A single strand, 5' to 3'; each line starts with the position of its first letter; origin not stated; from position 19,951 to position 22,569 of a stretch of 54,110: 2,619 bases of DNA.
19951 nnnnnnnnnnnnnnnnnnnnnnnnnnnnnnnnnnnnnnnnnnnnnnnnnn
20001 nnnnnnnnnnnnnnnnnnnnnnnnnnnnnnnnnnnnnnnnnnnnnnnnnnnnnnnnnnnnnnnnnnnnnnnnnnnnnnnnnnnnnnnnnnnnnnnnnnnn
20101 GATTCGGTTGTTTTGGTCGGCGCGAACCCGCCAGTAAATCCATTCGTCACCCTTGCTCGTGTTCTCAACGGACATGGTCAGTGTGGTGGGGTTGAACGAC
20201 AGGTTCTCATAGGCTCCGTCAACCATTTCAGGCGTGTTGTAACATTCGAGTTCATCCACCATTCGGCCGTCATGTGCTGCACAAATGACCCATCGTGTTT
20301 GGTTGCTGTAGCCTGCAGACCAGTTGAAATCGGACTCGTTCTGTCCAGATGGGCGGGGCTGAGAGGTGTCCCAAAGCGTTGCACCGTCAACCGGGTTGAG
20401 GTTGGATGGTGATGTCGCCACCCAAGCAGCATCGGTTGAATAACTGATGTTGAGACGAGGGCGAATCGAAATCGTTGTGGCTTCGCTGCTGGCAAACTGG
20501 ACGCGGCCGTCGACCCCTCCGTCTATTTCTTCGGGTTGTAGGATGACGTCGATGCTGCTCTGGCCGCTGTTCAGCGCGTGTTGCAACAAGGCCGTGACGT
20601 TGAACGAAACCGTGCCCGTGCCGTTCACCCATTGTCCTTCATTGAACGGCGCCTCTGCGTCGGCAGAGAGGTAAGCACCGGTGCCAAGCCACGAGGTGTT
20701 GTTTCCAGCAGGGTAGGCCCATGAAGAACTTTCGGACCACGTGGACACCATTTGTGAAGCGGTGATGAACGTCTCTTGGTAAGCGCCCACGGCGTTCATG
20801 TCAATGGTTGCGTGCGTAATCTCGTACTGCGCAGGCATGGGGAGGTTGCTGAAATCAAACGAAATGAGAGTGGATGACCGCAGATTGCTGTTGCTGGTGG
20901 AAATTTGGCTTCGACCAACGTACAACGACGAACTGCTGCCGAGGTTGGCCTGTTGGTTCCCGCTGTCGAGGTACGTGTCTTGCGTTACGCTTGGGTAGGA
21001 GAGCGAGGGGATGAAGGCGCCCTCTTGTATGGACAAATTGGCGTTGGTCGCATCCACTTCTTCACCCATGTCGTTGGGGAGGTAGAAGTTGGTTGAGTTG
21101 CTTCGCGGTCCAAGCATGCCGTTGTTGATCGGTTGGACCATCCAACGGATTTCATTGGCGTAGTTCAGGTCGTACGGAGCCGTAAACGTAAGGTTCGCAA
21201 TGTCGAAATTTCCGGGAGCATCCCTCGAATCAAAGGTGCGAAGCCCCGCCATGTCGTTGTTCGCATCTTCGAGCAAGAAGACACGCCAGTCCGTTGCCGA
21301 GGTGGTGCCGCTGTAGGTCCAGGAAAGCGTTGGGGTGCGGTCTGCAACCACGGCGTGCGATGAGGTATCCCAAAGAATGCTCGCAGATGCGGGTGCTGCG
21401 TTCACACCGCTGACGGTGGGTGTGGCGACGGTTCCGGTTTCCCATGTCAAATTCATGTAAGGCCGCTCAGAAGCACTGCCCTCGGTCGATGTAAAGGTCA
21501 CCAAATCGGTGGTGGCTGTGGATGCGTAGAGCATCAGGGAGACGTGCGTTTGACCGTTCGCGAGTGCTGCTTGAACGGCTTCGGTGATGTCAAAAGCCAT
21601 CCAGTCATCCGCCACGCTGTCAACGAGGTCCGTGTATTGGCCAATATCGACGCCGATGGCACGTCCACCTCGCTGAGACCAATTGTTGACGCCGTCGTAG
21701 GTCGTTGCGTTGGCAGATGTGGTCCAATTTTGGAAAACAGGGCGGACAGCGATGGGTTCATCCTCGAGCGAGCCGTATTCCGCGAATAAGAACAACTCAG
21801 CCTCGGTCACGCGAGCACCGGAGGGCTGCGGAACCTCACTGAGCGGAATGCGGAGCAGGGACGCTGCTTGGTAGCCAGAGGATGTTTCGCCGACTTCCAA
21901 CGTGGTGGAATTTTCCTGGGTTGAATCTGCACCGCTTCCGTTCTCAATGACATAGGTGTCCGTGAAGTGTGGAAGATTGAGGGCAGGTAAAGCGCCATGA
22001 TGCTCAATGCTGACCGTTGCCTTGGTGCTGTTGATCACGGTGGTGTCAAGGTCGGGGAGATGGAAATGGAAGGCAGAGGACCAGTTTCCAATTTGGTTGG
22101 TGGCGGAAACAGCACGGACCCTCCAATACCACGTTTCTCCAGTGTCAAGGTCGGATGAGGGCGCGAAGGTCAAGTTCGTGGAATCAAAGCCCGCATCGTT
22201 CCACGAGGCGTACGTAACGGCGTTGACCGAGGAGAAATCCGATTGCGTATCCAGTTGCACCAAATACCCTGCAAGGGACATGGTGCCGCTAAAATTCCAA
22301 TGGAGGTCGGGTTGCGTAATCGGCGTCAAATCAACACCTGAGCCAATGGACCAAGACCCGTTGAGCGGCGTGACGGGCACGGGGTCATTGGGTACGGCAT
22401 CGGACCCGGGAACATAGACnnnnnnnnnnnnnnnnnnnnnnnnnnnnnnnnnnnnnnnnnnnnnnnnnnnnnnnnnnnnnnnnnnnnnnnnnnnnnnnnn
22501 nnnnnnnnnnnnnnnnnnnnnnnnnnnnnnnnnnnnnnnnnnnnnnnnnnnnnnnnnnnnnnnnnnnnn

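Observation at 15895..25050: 3,051-aa surface giant built from a ~325-aa two-module super-repeat on an Ig-like stalk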

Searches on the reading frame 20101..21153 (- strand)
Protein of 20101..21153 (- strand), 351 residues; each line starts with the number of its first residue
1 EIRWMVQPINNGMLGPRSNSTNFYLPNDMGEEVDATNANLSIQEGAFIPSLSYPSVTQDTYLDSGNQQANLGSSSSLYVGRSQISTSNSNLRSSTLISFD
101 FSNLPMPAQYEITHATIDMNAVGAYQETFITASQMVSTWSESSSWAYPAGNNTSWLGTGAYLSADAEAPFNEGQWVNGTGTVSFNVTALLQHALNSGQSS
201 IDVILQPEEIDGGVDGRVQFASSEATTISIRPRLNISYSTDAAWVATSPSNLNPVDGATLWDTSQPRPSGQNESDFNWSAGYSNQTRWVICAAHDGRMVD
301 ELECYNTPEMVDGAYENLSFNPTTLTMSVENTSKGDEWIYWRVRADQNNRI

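Call 10: search_protein_families(library=ncbifam, proteins=[window:20101-21153:-], max_evalue=0.1)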
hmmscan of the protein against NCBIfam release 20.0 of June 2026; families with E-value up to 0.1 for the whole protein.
window:20101-21153:- (351 aa): 1 family
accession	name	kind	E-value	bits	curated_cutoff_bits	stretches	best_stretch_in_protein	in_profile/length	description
NF033679.1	DNRLRE_dom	domain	3.7e-18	66.1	34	1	58-236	1-163/164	DNRLRE domain-containing protein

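Call 11: search_protein_families(library=pfam, proteins=[window:20101-21153:-], max_evalue=0.1)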
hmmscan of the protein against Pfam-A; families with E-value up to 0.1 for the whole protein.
window:20101-21153:- (351 aa): 0 families

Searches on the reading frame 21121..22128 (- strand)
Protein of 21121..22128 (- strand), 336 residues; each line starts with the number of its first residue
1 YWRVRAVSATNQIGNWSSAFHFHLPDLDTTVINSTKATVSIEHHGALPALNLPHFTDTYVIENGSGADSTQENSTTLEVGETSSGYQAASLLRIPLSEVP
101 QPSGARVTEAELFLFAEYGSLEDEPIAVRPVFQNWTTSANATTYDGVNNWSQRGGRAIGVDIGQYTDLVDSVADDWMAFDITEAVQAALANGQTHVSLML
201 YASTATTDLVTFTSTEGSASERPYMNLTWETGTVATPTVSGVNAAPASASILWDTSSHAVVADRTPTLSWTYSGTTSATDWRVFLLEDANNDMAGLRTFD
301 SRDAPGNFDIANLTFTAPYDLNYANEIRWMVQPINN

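Call 10: search_protein_families(library=ncbifam, proteins=[window:21121-22128:-], max_evalue=0.1)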
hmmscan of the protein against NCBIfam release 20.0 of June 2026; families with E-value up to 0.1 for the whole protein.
window:21121-22128:- (336 aa): 1 family
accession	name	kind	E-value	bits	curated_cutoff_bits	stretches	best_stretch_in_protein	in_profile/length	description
NF033679.1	DNRLRE_dom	domain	1.2e-20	74.2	34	1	57-228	2-164/164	DNRLRE domain-containing protein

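Call 11: search_protein_families(library=pfam, proteins=[window:21121-22128:-], max_evalue=0.1)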
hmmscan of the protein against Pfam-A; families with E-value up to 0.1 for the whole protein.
window:21121-22128:- (336 aa): 3 families
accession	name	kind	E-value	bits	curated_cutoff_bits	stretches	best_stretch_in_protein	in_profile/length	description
PF24517.2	CBM96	-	4.8e-12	46.5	26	1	56-227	9-162/164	Carbohydrate-binding module family 96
PF00688.24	TGFb_propeptide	-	0.00054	20.1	25.8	1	92-225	112-239/242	TGF-beta propeptide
PF25788.1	Ig_Rha78A_N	-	0.063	14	27.4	0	1-22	78-99/105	Rha78A-like, N-terminal immunoglobulin domain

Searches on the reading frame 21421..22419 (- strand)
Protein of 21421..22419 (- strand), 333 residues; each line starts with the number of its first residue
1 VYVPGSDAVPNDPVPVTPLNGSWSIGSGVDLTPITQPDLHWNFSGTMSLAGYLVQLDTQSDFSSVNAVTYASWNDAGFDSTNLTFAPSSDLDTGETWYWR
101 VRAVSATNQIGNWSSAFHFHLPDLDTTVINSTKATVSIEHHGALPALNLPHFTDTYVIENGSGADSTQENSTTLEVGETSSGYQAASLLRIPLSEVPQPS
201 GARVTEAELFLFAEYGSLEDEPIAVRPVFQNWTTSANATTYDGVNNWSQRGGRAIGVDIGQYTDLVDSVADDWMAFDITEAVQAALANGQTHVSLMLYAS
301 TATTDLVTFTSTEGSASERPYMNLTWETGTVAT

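Call 36: predict_structure(alignment_id=A1)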
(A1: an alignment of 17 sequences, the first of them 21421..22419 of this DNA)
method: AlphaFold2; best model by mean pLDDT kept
length: 333 residues; sequences in the alignment: 17
mean_pLDDT: 80.1   pTM: 0.75
mean pLDDT of the five models: 80.1, 78.6, 74.5, 69.6, 67.6
residues with pLDDT >= 90: 107; 70-90: 153; 50-70: 38; < 50: 35
segments of 3 or more residues with pLDDT < 50: 1-4, 143-150, 161-165, 238-246, 331-333
pLDDT, mean of each block of 10 residues (from residue 1): 60 91 82 92 86 95 92 93 94 90 89 92 85 85 49 75 51 85 81 71 87 90 83 50 49 55 87 93 83 84 85 88 83 42
secondary structure, 60 per line:
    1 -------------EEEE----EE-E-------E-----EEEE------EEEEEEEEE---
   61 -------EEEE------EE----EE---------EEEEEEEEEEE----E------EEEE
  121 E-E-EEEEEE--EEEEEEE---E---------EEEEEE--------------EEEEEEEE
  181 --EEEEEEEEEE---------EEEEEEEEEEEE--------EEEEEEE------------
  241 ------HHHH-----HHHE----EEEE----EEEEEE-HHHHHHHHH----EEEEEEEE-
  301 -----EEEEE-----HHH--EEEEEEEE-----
elements in order: E14-17 E39-42 E49-57 E68-71 E95-105 E117-121 E125-130 E133-139 E153-158 E173-180 E183-192 E202-213 E222-228 H247-250 E264-267 E272-277 H279-287 E292-299 E306-310 E321-328

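Call 39: fold_search(model_id=the predicted structure, library=pdb)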
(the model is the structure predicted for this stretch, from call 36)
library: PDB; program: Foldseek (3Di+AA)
matches with E <= 10: 1366; with E <= 0.001: 38
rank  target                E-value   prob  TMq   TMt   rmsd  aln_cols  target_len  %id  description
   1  8wab_A                4.0e-09  1.00  0.42  0.75   3.9       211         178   16  Crystal structure of a chondroitin sulfate-binding carbohydrate binding module of a chondroitinase (released 2024-01-17)
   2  8wab_B                7.4e-09  1.00  0.43  0.77   3.5       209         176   16  Crystal structure of a chondroitin sulfate-binding carbohydrate binding module of a chondroitinase (released 2024-01-17)
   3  7vbo                  2.5e-07  1.00  0.39  0.67   4.8       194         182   18  Alginate binding domain CBM (released 2022-09-07)
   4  2c26                  1.4e-06  1.00  0.20  0.24  14.6       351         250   11  Structural basis for the promiscuous specificity of the carbohydrate- binding modules from the beta-sandwich super famil (released 2005-10-18)
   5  4yci_A                4.3e-06  1.00  0.32  0.51   7.4       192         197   12  non-latent pro-bone morphogenetic protein 9 (released 2015-03-04)
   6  3w5n                  2.2e-05  1.00  0.24  0.09  20.1       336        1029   12  Crystal Structure of Streptomyces avermitilis alpha-L-rhamnosidase complexed with L-rhamnose (released 2013-03-20)
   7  3w5m                  3.3e-05  1.00  0.24  0.09  20.1       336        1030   13  Crystal Structure of Streptomyces avermitilis alpha-L-rhamnosidase (released 2013-03-20)
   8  6i60_A                3.3e-05  0.99  0.22  0.10  16.2       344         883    9  Structure of alpha-L-rhamnosidase from Dictyoglumus thermophilum (released 2019-02-06)
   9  6i60_B                3.5e-05  0.99  0.20  0.09  17.6       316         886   11  Structure of alpha-L-rhamnosidase from Dictyoglumus thermophilum (released 2019-02-06)
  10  5hly                  8.4e-05  1.00  0.28  0.30   8.3       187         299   13  Structure of Pro-Activin A Precursor at 2.3 A Resolution (released 2016-07-13)
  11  6sf2_F                9.9e-05  1.00  0.30  0.57   6.4       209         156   10  Ternary complex of human bone morphogenetic protein 9 (BMP9) growth factor domain, its prodomain and extracellular dom (released 2020-04-08)
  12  5vqf_C                1.3e-04  1.00  0.26  0.26  10.5       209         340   15  Crystal Structure of pro-TGF-beta 1 (released 2017-11-15)
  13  5vqf_D                2.0e-04  1.00  0.27  0.27   9.1       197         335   16  Crystal Structure of pro-TGF-beta 1 (released 2017-11-15)
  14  8vsd_F                2.5e-04  1.00  0.29  0.30   9.8       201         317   15  avb8/L-TGF-b1/GARP (released 2024-09-11)
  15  6gff_G                2.5e-04  1.00  0.28  0.40   9.6       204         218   16  Structure of GARP (LRRC32) in complex with latent TGF-beta1 and MHG-8 Fab (released 2018-11-07)
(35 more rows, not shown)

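Call 52: search_protein_representatives(alignment_id=A1)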
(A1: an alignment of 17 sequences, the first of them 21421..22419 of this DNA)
Query: 17 sequences, 333 profile positions. Proteins with E-value up to 0.001 (for the whole library): 6907; up to 1e-10: 1693; up to 1e-30: 157. The best 150 are listed.
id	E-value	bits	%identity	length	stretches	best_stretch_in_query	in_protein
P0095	4.8e-244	824.7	-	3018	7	1-332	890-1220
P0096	1.9e-242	819.4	-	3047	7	1-332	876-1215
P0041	1.1e-238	807.1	-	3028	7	1-332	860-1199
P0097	1.3e-234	793.7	-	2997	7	1-332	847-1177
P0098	3.7e-225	762.6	-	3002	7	1-332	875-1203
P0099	5.3e-221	749.0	-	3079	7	2-331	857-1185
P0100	9.8e-221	748.1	-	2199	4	1-333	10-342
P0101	1.8e-215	730.8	-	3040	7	2-332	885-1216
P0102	3.5e-209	710.1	-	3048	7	1-332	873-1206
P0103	1.8e-206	701.2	-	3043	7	1-332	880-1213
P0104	3.1e-190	647.8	-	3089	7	1-332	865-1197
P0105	3.7e-169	578.5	-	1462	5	2-331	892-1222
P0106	1.0e-150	517.9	-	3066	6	1-332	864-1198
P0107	2.0e-144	497.2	-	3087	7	2-332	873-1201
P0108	1.5e-143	494.4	-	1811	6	1-331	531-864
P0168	2.5e-41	158.3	-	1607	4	164-331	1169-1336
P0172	2.9e-40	154.8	-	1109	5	182-322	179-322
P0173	9.1e-40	153.2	-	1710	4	132-326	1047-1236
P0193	1.9e-36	142.3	-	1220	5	165-327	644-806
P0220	2.1e-32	129.0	-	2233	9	130-326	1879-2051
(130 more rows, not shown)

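Call 78: find_related_loci(query=A1, collection=genome_contigs, flank=1000)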
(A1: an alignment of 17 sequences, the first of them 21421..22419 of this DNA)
Query A1 (333 aa) in genome_contigs; peptide patterns used: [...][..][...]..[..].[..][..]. (x = any residue, [..] = any of these).
186 stretches matched a pattern; 154 encode a relative of the query (tblastn E <= 1e-3); the best 80 are kept; 80 distinct loci.
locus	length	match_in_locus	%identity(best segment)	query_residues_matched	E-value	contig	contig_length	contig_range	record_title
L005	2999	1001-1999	83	1-333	0e+0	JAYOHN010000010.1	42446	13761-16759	MAG: Poseidonia sp. isolate 139549_S151_rosella_bins.tsv.060 NODE_720_length_42446_cov_7.655870, whole genome shotgun se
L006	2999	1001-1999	84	1-333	0e+0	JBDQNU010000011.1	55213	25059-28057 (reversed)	MAG: Poseidonia sp. isolate SFB_27S_18Nov15_50_19 NODE_11_length_55213_cov_12.116204, whole genome shotgun sequence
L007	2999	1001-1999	81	1-333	0e+0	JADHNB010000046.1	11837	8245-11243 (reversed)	MAG: Poseidonia sp. isolate BS301-5m-G57 BS301-5m-C7291, whole genome shotgun sequence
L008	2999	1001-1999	80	1-333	0e+0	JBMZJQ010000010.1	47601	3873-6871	MAG: Poseidonia sp. isolate ME_XS_2301_3_bin18 ME_XS_2301_3_bin18_9, whole genome shotgun sequence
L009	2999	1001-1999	82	1-333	0e+0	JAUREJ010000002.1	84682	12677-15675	MAG: Poseidonia sp. isolate SFB_3D_100_22 NODE_2_length_84682_cov_4.644595, whole genome shotgun sequence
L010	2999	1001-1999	81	1-333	0e+0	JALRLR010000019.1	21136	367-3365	MAG: Poseidonia sp. isolate JJ.4 NODE_19_length_21136_cov_10.651550, whole genome shotgun sequence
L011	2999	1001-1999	80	1-333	0e+0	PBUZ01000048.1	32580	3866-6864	MAG: Methanobacteriota archaeon isolate RS440 61918, whole genome shotgun sequence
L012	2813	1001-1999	80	1-333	0e+0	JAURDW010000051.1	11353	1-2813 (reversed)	MAG: Poseidonia sp. isolate SFB_34D_50_17 NODE_51_length_11353_cov_4.867418, whole genome shotgun sequence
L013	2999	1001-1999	77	1-333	0e+0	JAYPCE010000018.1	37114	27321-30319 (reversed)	MAG: Poseidonia sp. isolate 139581_S182_metabat_bins_sens.tsv.102 NODE_1063_length_37114_cov_9.745622, whole genome shot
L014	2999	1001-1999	78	1-333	0e+0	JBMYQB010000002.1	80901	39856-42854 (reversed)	MAG: Poseidonia sp. isolate ME_XS_2305_bin_45 ME_XS_2305_bin_45_1, whole genome shotgun sequence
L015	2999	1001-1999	78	1-333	0e+0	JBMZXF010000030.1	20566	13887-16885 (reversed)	MAG: Poseidonia sp. isolate ME_XS_2302_4_bin_75 ME_XS_2302_4_bin_75_29, whole genome shotgun sequence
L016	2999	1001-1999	77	1-333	1e-180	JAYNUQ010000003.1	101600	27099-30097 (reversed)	MAG: Candidatus Poseidoniales archaeon isolate 139536_S27_maxbin_bins.tsv.039 NODE_49_length_101600_cov_11.797203, whole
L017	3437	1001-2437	76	1-333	3e-179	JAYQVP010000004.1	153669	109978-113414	MAG: Poseidonia sp. isolate SD9010_S4_metabat_bins_sens.tsv.079 NODE_33_length_153669_cov_11.932350, whole genome shotgu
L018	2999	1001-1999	77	1-333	2e-179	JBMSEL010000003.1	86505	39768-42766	MAG: Poseidonia sp. isolate CJ_V4_S10_100percent_par_metabat.106 NODE_78_length_86505_cov_10.523528, whole genome shotgu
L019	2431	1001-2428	76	1-333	0e+0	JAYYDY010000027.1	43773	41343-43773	MAG: Thermoplasmatota archaeon isolate XS_MAG49 XS_MAG49_0027, whole genome shotgun sequence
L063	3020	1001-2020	58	1-332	4e-128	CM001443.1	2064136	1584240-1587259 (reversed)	MAG: uncultured Candidatus Poseidoniales archaeon isolate MG-II chromosome, whole genome shotgun sequence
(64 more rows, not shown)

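Call 87: search_protein_families(library=pfam, proteins=[P0168, P0173, P0193, P0172, P0220], max_evalue=0.00001)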
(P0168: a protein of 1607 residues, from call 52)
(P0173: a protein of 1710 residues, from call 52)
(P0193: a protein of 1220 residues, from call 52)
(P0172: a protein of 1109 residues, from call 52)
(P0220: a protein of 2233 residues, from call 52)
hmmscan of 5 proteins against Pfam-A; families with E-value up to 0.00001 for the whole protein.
P0168 (1607 aa): 3 families
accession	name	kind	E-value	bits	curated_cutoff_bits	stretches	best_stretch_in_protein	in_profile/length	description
PF24517.2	CBM96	-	9.1e-64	214.7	26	4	1161-1317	10-152/164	Carbohydrate-binding module family 96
PF06848.17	Disaggr_repeat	-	5.4e-40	137.4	33.9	3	1188-1329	29-179/179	Disaggregatase related repeat domain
PF00688.24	TGFb_propeptide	-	7e-36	124.5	25.8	1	965-1080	110-210/242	TGF-beta propeptide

P0173 (1710 aa): 5 families
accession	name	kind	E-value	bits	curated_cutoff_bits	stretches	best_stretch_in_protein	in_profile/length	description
PF24517.2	CBM96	-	4.9e-64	215.5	26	4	838-1009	6-163/164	Carbohydrate-binding module family 96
PF06848.17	Disaggr_repeat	-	2e-35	122.5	33.9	3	1096-1234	30-179/179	Disaggregatase related repeat domain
PF00688.24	TGFb_propeptide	-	1.2e-24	87.7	25.8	1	866-983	107-210/242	TGF-beta propeptide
PF06452.16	CBM9_1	-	1.4e-19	71.2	23.4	1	1343-1488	20-166/185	Carbohydrate family 9 binding domain-like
PF02449.21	Glyco_hydro_42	-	2.6e-07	30.8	21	1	81-185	31-135/376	Beta-galactosidase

P0193 (1220 aa): 3 families
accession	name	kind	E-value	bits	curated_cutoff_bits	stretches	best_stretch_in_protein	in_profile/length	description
PF24517.2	CBM96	-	3.8e-75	251.7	26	5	165-339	3-162/164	Carbohydrate-binding module family 96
PF06848.17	Disaggr_repeat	-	3.3e-41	141.4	33.9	2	198-339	28-179/179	Disaggregatase related repeat domain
PF00688.24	TGFb_propeptide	-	6.3e-25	88.7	25.8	1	442-552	111-207/242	TGF-beta propeptide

P0172 (1109 aa): 3 families
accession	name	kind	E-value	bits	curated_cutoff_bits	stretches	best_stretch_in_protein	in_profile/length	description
PF24517.2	CBM96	-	7.5e-69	231.2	26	5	413-586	5-163/164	Carbohydrate-binding module family 96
PF06848.17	Disaggr_repeat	-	2.7e-44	151.4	33.9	2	182-324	28-179/179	Disaggregatase related repeat domain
PF00688.24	TGFb_propeptide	-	3.7e-34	118.9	25.8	2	185-297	111-208/242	TGF-beta propeptide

P0220 (2233 aa): 6 families
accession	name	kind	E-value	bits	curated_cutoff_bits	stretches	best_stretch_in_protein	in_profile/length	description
PF24517.2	CBM96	-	1.9e-232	763.2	26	9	838-991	6-163/164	Carbohydrate-binding module family 96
PF17963.7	Big_9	-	7.2e-95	312.5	23.6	7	207-301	1-88/89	Bacterial Ig domain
PF17892.7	Cadherin_5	-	1.6e-79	262.4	26.5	7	207-303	2-97/98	Cadherin-like domain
PF17803.7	Cadherin_4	-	1.1e-60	202.5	25.1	7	199-271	3-71/71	Bacterial cadherin-like domain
PF13603.12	tRNA-synt_1_2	-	2.4e-09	37.4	25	0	1916-2011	18-109/185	Leucyl-tRNA synthetase, editing domain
PF06758.18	Olduvai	-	7.5e-07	29.6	23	0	1965-1984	25-44/68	Olduvai domain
